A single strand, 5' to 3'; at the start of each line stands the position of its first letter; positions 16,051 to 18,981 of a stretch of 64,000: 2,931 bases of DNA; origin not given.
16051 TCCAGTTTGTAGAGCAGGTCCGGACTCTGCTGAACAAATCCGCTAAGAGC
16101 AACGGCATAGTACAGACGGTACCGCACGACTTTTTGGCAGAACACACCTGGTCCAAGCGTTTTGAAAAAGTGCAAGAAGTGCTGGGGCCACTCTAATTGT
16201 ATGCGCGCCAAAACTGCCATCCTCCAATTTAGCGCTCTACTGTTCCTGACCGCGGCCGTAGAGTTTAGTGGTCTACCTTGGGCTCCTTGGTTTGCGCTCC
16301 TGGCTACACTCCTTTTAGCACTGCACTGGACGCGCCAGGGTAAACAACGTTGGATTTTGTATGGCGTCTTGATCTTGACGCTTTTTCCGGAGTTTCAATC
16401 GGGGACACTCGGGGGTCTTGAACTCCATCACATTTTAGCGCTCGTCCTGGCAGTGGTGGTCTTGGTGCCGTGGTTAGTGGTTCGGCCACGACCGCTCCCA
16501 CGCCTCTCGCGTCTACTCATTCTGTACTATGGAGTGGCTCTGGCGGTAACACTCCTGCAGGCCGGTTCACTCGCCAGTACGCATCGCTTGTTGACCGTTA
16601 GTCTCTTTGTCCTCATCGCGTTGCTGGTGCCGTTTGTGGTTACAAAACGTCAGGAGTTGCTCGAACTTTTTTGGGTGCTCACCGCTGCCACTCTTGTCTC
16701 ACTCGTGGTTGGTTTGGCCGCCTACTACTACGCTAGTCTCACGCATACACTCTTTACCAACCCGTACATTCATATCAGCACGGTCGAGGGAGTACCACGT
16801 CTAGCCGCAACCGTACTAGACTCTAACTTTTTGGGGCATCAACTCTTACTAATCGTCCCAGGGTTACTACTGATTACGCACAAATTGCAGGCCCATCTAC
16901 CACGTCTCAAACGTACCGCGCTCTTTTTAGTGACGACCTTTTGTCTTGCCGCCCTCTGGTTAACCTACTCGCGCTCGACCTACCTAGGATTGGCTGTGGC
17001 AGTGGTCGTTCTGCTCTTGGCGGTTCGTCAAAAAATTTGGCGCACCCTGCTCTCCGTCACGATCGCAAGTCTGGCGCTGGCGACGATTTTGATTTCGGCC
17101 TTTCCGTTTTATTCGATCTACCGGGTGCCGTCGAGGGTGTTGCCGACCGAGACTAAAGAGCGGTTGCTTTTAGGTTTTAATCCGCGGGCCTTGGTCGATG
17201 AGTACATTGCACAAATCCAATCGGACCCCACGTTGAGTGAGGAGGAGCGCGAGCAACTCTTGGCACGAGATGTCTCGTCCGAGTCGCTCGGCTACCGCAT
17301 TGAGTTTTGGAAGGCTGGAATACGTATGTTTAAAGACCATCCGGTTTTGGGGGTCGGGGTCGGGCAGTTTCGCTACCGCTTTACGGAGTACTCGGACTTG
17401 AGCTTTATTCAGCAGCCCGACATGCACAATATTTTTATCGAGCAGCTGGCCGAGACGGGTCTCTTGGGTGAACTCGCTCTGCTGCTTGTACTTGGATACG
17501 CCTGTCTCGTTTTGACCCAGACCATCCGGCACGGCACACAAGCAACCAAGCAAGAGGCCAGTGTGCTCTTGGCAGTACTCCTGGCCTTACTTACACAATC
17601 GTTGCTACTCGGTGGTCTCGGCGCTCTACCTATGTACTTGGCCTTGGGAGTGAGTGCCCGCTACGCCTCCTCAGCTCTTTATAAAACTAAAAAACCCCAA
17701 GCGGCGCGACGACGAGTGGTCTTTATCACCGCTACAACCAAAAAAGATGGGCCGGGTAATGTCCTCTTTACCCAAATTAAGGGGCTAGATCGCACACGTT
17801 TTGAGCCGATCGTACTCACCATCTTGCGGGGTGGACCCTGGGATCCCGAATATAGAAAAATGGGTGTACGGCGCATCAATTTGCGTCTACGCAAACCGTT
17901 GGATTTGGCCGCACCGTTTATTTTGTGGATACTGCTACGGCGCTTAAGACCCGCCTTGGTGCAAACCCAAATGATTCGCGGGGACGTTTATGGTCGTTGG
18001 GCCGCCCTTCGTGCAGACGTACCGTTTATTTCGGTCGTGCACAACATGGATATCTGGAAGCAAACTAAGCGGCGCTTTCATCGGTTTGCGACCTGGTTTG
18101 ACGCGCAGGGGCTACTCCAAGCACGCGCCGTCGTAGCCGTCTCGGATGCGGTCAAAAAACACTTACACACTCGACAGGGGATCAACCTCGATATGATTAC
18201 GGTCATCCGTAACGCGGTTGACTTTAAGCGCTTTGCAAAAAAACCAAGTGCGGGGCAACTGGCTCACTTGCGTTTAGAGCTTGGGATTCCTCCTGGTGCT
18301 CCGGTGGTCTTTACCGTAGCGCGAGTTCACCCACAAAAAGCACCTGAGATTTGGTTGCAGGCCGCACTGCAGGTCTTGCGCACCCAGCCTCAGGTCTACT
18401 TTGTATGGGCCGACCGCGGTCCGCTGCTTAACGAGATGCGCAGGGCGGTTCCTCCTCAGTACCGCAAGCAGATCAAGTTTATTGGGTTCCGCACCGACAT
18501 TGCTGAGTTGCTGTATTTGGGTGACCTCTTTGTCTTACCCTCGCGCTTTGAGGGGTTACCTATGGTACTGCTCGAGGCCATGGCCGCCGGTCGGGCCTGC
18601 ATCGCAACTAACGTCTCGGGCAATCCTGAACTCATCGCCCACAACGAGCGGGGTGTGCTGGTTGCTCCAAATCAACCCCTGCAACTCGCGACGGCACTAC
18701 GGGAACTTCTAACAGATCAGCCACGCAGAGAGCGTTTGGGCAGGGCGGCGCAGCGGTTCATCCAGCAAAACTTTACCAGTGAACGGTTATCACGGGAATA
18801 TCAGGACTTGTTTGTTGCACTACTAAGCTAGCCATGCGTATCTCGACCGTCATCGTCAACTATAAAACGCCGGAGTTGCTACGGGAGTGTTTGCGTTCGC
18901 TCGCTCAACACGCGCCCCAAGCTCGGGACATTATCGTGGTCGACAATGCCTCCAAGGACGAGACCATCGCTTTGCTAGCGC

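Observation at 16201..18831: Single polypeptide fusing a Wzy/O-antigen-ligase-like polymerase domain to a GT4 glycosyltransferase.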

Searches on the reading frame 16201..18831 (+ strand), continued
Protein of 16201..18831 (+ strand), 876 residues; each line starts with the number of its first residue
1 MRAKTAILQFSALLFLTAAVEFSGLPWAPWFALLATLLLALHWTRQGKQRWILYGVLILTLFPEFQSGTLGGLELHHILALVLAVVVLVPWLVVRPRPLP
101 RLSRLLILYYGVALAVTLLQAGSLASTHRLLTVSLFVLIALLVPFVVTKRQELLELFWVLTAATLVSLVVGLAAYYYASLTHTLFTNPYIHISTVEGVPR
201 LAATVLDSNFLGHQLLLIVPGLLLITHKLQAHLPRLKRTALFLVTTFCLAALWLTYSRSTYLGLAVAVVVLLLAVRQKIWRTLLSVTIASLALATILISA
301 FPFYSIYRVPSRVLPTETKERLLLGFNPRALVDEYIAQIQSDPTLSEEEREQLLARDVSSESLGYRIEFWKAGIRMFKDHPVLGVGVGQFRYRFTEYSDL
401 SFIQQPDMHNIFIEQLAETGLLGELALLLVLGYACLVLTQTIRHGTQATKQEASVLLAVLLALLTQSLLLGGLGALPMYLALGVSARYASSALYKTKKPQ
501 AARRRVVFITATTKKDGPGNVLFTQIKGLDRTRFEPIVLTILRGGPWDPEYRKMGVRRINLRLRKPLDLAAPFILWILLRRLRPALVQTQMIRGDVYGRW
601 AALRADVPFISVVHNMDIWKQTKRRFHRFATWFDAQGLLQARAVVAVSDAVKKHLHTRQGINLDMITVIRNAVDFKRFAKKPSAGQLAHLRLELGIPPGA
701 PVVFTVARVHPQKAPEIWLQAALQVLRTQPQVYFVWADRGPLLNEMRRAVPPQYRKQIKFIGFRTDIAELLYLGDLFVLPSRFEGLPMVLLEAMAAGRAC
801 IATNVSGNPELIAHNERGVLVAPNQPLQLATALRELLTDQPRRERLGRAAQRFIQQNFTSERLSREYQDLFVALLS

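Call 73: search_protein_families(library=pfam, proteins=[P0016, P0019, P0024, P0031, P0047, P0083], max_evalue=0.00001)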
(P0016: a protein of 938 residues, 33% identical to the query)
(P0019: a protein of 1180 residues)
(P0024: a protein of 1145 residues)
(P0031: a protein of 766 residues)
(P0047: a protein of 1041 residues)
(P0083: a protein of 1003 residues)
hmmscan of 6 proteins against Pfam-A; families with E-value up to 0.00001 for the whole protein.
P0016 (938 aa): 5 families
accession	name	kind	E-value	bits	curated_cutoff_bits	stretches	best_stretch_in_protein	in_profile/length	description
PF03023.19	MurJ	-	6.7e-52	177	27.4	1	40-489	3-428/451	Lipid II flippase MurJ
PF00534.26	Glycos_transf_1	-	5.9e-27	94.7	26.4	1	753-909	4-169/172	Glycosyl transferases group 1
PF13692.12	Glyco_trans_1_4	-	2.4e-26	93.1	27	1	766-898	3-142/142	Glycosyl transferases group 1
PF13439.12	Glyco_transf_4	-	3.6e-19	69.9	28.5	1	588-731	2-154/170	Glycosyltransferase Family 4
PF13579.12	Glyco_trans_4_4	-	1.1e-16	62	29.7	1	588-740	1-156/158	Glycosyl transferase 4-like domain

P0019 (1180 aa): 7 families
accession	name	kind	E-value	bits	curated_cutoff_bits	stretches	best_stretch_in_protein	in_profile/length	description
PF00534.26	Glycos_transf_1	-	1.3e-128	425.6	26.4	3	983-1146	5-171/172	Glycosyl transferases group 1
PF13692.12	Glyco_trans_1_4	-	2.4e-119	394.6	27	3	623-763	2-142/142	Glycosyl transferases group 1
PF13439.12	Glyco_transf_4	-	4e-52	177.1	28.5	3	818-972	2-169/170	Glycosyltransferase Family 4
PF13579.12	Glyco_trans_4_4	-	2.6e-30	106.3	29.7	2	818-947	1-138/158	Glycosyl transferase 4-like domain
PF13524.12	Glyco_trans_1_2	-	1.4e-20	74.1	25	1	1058-1159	37-140/144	Glycosyl transferase-like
PF20706.3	GT4-conflict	-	1.1e-16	61.2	26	0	990-1109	194-323/385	Family 4 Glycosyltransferase in conflict systems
PF13477.12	Glyco_trans_4_2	-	9.3e-15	55.5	23.4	1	821-937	10-128/139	Glycosyl transferase 4-like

P0024 (1145 aa): 7 families
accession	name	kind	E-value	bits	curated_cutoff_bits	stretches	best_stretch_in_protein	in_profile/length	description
PF00534.26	Glycos_transf_1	-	2e-117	389.2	26.4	3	963-1117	15-172/172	Glycosyl transferases group 1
PF13692.12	Glyco_trans_1_4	-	3.4e-112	371.4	27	3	964-1103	2-142/142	Glycosyl transferases group 1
PF13439.12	Glyco_transf_4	-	1.1e-61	208.2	28.5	3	419-574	1-170/170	Glycosyltransferase Family 4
PF13579.12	Glyco_trans_4_4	-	3.4e-36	125.4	29.7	2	420-569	1-158/158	Glycosyl transferase 4-like domain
PF13524.12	Glyco_trans_1_2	-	1.1e-27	97.2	25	3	637-758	3-139/144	Glycosyl transferase-like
PF20706.3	GT4-conflict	-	1.6e-15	57.4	26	0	535-755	143-379/385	Family 4 Glycosyltransferase in conflict systems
PF13477.12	Glyco_trans_4_2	-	9.1e-15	55.5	23.4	1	430-526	17-115/139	Glycosyl transferase 4-like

P0031 (766 aa): 7 families
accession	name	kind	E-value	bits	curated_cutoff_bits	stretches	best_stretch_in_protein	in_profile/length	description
PF00534.26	Glycos_transf_1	-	2.3e-81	271.9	26.4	2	192-357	3-171/172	Glycosyl transferases group 1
PF13692.12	Glyco_trans_1_4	-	8.8e-79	263.1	27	2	206-344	3-142/142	Glycosyl transferases group 1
PF13439.12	Glyco_transf_4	-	6.8e-40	137.3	28.5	2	411-567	2-170/170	Glycosyltransferase Family 4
PF13579.12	Glyco_trans_4_4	-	2.9e-26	93.1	29.7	2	400-562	6-158/158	Glycosyl transferase 4-like domain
PF13524.12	Glyco_trans_1_2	-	1.6e-09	38.3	25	0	655-754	39-140/144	Glycosyl transferase-like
PF13477.12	Glyco_trans_4_2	-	1.1e-06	29.3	23.4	0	459-514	55-111/139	Glycosyl transferase 4-like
PF20706.3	GT4-conflict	-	3.5e-06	26.7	26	0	524-753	140-382/385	Family 4 Glycosyltransferase in conflict systems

P0047 (1041 aa): 12 families
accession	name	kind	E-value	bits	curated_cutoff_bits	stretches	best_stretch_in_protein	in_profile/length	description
PF00534.26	Glycos_transf_1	-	5.4e-84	280.4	26.4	2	466-635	2-172/172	Glycosyl transferases group 1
PF13692.12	Glyco_trans_1_4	-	6.5e-80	266.8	27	2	482-621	4-142/142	Glycosyl transferases group 1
PF13439.12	Glyco_transf_4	-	2.1e-42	145.5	28.5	2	302-456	1-167/170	Glycosyltransferase Family 4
PF13579.12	Glyco_trans_4_4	-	6e-37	127.9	29.7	2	303-454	1-158/158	Glycosyl transferase 4-like domain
PF13524.12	Glyco_trans_1_2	-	1.4e-21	77.4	25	2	924-1029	31-140/144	Glycosyl transferase-like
PF20706.3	GT4-conflict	-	2e-12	47.3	26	1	492-646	210-382/385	Family 4 Glycosyltransferase in conflict systems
PF13477.12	Glyco_trans_4_2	-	1.6e-11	45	23.4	0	681-782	11-110/139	Glycosyl transferase 4-like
PF13641.12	Glyco_tranf_2_3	-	2.4e-08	34.7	27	1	36-196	61-222/230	Glycosyltransferase like family 2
PF13632.12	Glyco_trans_2_3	-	3.3e-08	34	27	1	61-250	1-179/198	Glycosyl transferase family group 2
PF13506.12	Glyco_transf_21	-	9.2e-08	32.2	21.7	1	53-179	25-148/174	Glycosyl transferase family 21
PF10111.15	Glyco_tranf_2_2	-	1.6e-07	31.5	27.3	0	138-175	167-206/276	Glycosyltransferase like family 2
PF00535.33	Glycos_transf_2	-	5.6e-07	30.1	23.3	1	31-95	51-114/168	Glycosyl transferase family 2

P0083 (1003 aa): 7 families
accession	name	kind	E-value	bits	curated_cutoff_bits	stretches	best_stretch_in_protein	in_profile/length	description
PF00534.26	Glycos_transf_1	-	1.1e-82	276.1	26.4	2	812-975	4-171/172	Glycosyl transferases group 1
PF13692.12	Glyco_trans_1_4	-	1.6e-73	246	27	2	825-962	3-142/142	Glycosyl transferases group 1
PF13439.12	Glyco_transf_4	-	1.8e-43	149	28.5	2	645-800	2-169/170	Glycosyltransferase Family 4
PF01522.26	Polysacc_deac_1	-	2.5e-24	86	23.1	1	450-570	5-122/124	Polysaccharide deacetylase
PF13579.12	Glyco_trans_4_4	-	8.4e-21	75.4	29.7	1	645-796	1-158/158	Glycosyl transferase 4-like domain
PF13477.12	Glyco_trans_4_2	-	3.5e-15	56.8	23.4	1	648-748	10-111/139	Glycosyl transferase 4-like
PF20706.3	GT4-conflict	-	7.6e-15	55.2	26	1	828-939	202-324/385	Family 4 Glycosyltransferase in conflict systems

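Call 87: find_encoding_contigs(protein=P0006, flank=6000, max_places=3)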
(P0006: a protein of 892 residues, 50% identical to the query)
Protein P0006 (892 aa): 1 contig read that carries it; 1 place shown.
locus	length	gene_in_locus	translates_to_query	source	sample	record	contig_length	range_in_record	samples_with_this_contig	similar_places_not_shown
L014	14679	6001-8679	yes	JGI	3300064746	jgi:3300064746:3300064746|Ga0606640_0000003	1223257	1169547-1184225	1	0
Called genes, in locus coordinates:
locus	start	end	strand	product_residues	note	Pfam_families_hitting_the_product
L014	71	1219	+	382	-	PF13439:Glyco_transf_4, PF13477:Glyco_trans_4_2, PF13579:Glyco_trans_4_4, PF20706:GT4-conflict, PF00534:Glycos_transf_1, PF13692:Glyco_trans_1_4, PF13524:Glyco_trans_1_2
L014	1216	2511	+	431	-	PF01943:Polysacc_synt, PF13440:Polysacc_synt_3, PF03023:MurJ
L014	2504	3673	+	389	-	PF13439:Glyco_transf_4, PF13579:Glyco_trans_4_4, PF00534:Glycos_transf_1, PF13524:Glyco_trans_1_2 (weak), PF13692:Glyco_trans_1_4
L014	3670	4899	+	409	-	PF13439:Glyco_transf_4, PF13579:Glyco_trans_4_4, PF00534:Glycos_transf_1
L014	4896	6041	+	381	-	PF00534:Glycos_transf_1 (weak), PF13692:Glyco_trans_1_4, PF13524:Glyco_trans_1_2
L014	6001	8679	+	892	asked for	PF04932:Wzy_C, PF13439:Glyco_transf_4, PF13579:Glyco_trans_4_4, PF00534:Glycos_transf_1, PF13692:Glyco_trans_1_4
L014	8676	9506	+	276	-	PF00535:Glycos_transf_2, PF13641:Glyco_tranf_2_3, PF13506:Glyco_transf_21 (faint), PF13632:Glyco_trans_2_3 (weak)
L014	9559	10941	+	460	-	PF13196:DUF4012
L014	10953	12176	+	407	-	PF22694:CtpB_N-like, PF00595:PDZ, PF13180:PDZ_2 (weak), PF17820:PDZ_6, PF03572:Peptidase_S41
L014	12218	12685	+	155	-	PF01281:Ribosomal_L9_N, PF03948:Ribosomal_L9_C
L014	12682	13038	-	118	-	PF01016:Ribosomal_L27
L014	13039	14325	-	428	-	-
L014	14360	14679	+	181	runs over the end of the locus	-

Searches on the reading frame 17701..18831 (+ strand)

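Call 47: search_protein_families(library=ncbifam, proteins=[window:17701-18831:+], max_evalue=0.01)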
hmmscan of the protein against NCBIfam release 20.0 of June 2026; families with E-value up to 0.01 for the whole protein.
window:17701-18831:+ (376 aa): 44 families (the best 25 are shown)
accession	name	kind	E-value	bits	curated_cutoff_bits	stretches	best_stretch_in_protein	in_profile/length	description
TIGR03088.1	stp2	hypoth_equivalog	1.1e-42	146.5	409.05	1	19-374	17-373/374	TIGR03088 family PEP-CTERM/XrtA system glycosyltransferase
TIGR02149.1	glgA_Coryne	subfamily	2.2e-28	99.5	302.4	1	98-371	98-387/391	glycogen synthase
TIGR03999.1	thiol_BshA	equivalog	4.3e-28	98.3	273.7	1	107-375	114-374/375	N-acetyl-alpha-D-glucosaminyl L-malate synthase BshA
TIGR04063.1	stp3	hypoth_equivalog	7.1e-24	84.4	442.05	1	128-375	145-396/397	TIGR04063 family PEP-CTERM/XrtA system glycosyltransferase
TIGR03449.1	mycothiol_MshA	equivalog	6.6e-23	81.3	462.5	1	140-368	164-401/406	D-inositol-3-phosphate glycosyltransferase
NF047684.1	TeichurnBiosyTuaC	equivalog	1.2e-22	80.4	550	1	103-369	129-384/391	teichuronic acid biosynthesis protein TuaC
NF041876.1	EPS_EpsE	equivalog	1.3e-21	77.3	400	1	256-362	276-384/389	exopolysaccharide biosynthesis GT4 family glycosyltransferase EpsE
TIGR04047.1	MSMEG_0565_glyc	hypoth_equivalog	7.4e-21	74.6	259.85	1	109-356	113-357/373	MSMEG_0565 family glycosyltransferase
NF038229.1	Glyco4_Geo_Pelo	equivalog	3.5e-20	72.3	400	1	104-375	77-337/338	GPMC system family 4 glycosyltransferase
NF011726.0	PRK15179.1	equivalog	7e-19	67.6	733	1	98-355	415-675/694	Vi polysaccharide biosynthesis protein TviE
NF007640.0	PRK10307.1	subfamily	7.6e-19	67.9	276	1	123-366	154-399/411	WcaI family glycosyltransferase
NF038295.1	EPS_HpsP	equivalog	1.4e-14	54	550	1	123-367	136-380/388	hormogonium polysaccharide biosynthesis glycosyltransferase HpsP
NF053787.1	GlcN_PG_synth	equivalog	2.9e-14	52.7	480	1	79-363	78-348/361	N-acetylglucosaminyl phosphatidylglycerol synthase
NF038011.1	PelF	equivalog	8.9e-14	51.4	100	1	132-371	249-489/489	GT4 family glycosyltransferase PelF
NF046085.1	XrtY_assoc_Gly1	equivalog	3.4e-13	49.2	400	1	135-373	155-383/387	XrtY-associated glycosyltransferase XYAG1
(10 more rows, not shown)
